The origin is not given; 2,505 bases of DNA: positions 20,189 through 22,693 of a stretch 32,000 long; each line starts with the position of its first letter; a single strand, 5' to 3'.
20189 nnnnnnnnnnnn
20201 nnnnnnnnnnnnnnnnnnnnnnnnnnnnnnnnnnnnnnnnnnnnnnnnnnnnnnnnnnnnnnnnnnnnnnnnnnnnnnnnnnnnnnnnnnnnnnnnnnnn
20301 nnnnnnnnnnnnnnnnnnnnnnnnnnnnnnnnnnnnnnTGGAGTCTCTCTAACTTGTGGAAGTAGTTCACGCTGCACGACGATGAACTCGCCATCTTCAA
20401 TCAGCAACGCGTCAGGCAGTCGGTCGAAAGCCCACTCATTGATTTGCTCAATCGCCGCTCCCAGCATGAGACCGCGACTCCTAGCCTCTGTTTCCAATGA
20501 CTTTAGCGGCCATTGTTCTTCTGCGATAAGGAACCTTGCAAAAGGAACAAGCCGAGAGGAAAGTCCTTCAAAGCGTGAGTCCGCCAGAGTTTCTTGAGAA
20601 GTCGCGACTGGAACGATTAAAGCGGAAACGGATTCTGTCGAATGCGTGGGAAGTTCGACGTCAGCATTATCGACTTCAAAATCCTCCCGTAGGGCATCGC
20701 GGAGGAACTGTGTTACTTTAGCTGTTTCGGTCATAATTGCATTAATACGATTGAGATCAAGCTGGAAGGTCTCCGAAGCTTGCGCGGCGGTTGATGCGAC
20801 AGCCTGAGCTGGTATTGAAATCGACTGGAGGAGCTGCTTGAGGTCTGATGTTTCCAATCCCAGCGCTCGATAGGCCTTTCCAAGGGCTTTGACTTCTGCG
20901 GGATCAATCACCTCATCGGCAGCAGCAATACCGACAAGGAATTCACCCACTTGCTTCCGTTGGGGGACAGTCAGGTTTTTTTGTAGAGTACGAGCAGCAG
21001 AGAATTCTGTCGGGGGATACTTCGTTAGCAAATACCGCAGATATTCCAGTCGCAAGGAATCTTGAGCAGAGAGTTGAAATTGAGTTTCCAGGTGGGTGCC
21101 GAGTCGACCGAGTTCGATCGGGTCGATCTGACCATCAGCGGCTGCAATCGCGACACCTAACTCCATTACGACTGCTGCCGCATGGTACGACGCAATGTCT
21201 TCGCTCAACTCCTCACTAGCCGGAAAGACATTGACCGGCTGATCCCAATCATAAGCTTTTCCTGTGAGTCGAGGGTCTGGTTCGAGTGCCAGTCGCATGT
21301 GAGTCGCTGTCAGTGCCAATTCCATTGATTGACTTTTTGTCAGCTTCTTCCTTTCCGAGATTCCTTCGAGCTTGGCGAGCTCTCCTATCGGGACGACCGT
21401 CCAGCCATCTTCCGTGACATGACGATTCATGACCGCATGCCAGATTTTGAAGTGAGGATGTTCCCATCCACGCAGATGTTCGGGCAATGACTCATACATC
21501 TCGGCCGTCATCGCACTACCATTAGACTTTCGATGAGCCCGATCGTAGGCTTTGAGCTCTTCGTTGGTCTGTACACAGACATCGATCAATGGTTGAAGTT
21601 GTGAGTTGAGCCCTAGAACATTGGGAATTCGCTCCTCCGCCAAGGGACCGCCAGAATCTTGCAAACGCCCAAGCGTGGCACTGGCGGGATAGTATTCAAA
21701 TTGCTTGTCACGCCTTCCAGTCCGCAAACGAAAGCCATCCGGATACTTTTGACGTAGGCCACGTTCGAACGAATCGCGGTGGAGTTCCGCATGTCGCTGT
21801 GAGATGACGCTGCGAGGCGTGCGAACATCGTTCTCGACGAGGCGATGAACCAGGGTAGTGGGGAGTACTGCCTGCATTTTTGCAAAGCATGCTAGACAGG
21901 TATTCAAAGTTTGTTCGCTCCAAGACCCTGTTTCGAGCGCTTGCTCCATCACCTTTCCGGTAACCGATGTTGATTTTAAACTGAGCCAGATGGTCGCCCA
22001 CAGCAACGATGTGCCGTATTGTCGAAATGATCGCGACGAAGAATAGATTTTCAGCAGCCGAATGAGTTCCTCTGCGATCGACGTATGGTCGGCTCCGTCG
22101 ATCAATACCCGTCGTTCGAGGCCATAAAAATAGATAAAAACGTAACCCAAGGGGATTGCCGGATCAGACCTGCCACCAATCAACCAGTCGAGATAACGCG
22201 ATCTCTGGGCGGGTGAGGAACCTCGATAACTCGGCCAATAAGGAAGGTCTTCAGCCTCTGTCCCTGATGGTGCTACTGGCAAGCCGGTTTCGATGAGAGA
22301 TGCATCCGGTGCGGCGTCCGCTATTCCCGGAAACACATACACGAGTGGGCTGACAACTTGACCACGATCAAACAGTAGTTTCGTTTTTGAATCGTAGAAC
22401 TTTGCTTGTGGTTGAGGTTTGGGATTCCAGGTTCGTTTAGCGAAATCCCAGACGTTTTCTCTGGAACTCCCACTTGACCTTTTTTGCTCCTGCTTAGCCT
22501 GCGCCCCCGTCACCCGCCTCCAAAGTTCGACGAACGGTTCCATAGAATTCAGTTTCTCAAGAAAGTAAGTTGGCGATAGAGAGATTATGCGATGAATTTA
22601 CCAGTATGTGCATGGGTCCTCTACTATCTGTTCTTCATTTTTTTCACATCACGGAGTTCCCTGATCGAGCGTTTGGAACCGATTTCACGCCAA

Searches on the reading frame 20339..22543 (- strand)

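Call 6: search_protein_families(library=padloc, proteins=[window:20339-22543:-], max_evalue=0.001)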
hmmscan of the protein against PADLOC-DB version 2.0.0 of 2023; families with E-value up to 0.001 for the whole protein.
window:20339-22543:- (735 aa): 1 family
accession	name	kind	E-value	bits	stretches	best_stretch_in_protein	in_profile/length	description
PDLC03958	SngA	-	4e-63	212.8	1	66-733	63-525/528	-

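Call 72: search_protein_families(library=pfam, proteins=[window:20339-22543:-], max_evalue=0.001)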
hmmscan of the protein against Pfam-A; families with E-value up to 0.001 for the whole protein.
window:20339-22543:- (735 aa): 3 families
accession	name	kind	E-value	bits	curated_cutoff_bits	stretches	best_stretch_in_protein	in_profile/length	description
PF13208.11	TerB_N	-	1e-44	153.2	25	1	58-244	8-203/207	TerB N-terminal domain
PF15615.11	TerB_C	-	3.9e-41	141.2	26.3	1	578-732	2-148/148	TerB-C domain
PF05099.18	TerB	-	2.2e-11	44.5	24.4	1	459-571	4-116/118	Tellurite resistance protein TerB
